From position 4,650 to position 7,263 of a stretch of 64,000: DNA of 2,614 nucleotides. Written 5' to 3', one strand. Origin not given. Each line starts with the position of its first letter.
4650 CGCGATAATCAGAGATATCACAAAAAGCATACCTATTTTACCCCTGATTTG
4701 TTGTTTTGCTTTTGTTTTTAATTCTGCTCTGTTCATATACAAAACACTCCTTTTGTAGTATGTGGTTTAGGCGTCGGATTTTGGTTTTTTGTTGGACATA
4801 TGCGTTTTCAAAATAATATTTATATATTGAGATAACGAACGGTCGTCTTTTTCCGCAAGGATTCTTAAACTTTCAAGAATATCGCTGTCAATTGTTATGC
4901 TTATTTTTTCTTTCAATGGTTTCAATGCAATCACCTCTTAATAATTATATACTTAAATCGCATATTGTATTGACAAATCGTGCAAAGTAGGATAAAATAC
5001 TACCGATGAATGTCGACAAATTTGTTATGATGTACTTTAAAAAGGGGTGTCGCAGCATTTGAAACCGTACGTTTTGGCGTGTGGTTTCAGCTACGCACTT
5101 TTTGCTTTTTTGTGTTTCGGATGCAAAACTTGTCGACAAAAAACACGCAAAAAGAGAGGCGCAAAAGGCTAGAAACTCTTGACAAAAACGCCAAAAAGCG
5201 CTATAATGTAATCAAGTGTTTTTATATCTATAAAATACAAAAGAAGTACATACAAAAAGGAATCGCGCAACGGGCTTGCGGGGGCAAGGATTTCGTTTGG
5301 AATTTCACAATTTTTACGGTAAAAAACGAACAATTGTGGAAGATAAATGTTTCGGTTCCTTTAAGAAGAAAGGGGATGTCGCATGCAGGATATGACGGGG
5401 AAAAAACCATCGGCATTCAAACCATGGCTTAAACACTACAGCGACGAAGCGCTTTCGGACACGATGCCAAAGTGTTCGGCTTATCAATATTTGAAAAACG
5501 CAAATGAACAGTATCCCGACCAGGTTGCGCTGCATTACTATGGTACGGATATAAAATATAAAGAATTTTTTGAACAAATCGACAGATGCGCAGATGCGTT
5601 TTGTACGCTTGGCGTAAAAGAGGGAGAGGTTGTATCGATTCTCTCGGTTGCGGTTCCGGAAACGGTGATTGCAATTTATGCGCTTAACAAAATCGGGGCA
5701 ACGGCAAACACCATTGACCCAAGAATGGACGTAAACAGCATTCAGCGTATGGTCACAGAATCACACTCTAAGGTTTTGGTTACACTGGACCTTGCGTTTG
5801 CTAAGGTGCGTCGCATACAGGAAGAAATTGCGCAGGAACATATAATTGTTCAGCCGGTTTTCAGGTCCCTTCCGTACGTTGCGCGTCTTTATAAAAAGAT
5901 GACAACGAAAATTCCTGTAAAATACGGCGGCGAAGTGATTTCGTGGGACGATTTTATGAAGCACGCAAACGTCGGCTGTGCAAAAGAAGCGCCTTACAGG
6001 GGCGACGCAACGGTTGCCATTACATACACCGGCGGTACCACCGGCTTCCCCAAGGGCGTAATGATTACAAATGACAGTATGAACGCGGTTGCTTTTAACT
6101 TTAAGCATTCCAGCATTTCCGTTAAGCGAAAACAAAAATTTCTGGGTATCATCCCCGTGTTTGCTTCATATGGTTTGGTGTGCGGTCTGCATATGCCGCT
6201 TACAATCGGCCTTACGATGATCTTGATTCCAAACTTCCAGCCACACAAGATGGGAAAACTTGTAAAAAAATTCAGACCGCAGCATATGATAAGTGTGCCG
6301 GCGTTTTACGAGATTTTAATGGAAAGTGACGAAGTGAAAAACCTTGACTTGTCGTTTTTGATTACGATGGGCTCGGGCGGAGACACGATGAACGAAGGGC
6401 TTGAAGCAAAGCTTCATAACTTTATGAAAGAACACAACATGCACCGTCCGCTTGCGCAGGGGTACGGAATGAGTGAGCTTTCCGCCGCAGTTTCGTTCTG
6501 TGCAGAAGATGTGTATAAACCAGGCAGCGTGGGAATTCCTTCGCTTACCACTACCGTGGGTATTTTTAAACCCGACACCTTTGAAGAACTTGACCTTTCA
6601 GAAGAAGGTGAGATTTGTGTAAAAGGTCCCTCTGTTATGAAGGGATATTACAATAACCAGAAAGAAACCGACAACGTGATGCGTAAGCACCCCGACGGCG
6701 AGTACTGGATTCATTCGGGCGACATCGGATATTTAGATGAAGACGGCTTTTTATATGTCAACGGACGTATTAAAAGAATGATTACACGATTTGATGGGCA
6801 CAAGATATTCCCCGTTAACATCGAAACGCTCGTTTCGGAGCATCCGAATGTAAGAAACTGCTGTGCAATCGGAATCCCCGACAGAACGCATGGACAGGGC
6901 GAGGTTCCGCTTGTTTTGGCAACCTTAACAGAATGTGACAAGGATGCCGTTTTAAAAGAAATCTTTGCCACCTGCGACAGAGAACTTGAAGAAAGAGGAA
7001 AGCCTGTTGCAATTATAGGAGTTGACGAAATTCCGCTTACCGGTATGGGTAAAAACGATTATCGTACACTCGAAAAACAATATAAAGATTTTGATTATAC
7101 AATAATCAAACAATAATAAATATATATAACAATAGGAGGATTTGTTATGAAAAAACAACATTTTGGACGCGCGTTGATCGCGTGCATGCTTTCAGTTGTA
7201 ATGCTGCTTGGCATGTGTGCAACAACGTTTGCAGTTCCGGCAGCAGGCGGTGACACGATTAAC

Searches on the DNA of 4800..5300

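Call 48: search_with_rna_model(model_id=R1, source=window, start=4800, end=5300, max_evalue=0.001, show_alignments=1)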
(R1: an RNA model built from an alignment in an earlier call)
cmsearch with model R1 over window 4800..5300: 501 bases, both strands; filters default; matches with E-value up to 0.001: 1.
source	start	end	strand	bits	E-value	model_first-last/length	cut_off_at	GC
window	4921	5124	+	54.9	1.6e-14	1-183/183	no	0.36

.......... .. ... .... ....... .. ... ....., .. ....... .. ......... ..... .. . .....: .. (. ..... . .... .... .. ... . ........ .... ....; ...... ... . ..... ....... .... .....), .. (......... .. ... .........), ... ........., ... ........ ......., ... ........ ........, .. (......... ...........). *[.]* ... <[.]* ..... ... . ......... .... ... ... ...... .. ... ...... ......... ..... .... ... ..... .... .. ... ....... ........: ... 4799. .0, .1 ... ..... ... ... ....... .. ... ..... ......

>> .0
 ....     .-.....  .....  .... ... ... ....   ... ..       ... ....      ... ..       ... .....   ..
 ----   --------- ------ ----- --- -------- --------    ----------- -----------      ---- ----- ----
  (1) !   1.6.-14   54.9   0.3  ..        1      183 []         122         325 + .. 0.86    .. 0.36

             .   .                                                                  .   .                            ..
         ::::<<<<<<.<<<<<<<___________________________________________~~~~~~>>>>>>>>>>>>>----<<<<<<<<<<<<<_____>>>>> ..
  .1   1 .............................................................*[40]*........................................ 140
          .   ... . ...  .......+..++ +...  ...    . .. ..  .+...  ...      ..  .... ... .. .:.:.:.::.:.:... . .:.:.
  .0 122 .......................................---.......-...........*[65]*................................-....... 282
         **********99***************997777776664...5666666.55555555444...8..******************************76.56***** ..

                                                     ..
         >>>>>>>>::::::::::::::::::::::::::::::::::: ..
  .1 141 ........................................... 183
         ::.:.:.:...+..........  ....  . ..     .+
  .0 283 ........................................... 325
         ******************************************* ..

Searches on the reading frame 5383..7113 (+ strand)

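Call 76: search_protein_families(library=pfam, proteins=[window:5383-7113:+], max_evalue=0.001)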
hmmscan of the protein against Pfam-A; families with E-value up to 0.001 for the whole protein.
window:5383-7113:+ (577 aa): 2 families
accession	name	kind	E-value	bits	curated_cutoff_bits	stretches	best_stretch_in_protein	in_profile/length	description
PF00501.34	AMP-binding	-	1.6e-70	238.3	29.9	1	38-423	2-384/384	AMP-binding enzyme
PF13193.12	AMP-binding_C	-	3.9e-10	40.9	24.5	1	480-557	2-76/76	AMP-binding enzyme C-terminal domain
